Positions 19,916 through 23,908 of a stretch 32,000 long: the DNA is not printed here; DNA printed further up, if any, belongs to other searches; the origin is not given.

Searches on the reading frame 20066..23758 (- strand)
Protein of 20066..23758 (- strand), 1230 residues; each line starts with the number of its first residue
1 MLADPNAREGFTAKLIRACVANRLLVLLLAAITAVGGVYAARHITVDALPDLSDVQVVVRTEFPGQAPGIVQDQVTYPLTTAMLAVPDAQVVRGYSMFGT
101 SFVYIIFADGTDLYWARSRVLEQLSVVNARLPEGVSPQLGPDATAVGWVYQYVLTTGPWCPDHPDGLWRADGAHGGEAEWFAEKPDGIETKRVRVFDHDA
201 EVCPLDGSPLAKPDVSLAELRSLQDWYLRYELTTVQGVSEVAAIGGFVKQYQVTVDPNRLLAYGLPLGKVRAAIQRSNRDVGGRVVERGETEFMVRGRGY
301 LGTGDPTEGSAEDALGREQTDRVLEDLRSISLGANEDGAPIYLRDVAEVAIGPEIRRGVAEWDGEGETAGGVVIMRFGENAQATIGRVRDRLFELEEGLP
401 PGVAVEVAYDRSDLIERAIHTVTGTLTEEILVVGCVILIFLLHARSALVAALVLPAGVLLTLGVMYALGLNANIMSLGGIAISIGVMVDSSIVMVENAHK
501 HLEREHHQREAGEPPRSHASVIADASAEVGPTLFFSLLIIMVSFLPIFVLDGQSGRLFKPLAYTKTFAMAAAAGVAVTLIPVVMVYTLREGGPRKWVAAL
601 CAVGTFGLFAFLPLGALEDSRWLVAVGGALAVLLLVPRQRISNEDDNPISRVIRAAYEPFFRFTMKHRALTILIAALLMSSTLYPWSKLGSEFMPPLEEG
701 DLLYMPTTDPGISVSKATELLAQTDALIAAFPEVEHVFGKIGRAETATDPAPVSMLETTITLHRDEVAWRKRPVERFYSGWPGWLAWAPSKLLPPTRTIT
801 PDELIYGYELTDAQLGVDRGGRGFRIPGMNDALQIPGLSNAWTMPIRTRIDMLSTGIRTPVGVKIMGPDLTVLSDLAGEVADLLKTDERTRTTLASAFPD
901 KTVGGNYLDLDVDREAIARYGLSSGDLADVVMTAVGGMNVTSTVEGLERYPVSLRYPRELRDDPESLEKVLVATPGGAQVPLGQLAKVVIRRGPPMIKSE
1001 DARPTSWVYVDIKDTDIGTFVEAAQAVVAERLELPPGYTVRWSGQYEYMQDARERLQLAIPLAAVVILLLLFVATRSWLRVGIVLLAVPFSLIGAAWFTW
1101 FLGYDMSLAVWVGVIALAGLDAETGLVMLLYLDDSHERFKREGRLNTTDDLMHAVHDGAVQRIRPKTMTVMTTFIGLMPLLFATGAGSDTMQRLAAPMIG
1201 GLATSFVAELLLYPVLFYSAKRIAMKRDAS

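Call 23: search_protein_families(library=pfam, proteins=[window:20066-23758:-], max_evalue=0.01)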
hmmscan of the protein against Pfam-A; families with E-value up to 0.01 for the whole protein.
window:20066-23758:- (1230 aa): 3 families
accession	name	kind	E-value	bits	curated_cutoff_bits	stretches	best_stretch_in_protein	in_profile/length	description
PF00873.25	ACR_tran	-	8.3e-200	666.5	28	4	214-591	147-493/1021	AcrB/AcrD/AcrF family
PF03176.21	MMPL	-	6.3e-05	22.5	20.5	1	1021-1100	107-189/333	MMPL family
PF02355.23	SecD_SecF_C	-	0.00019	21.3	20.5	0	418-507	33-117/189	Protein export membrane protein SecD/SecF, C-terminal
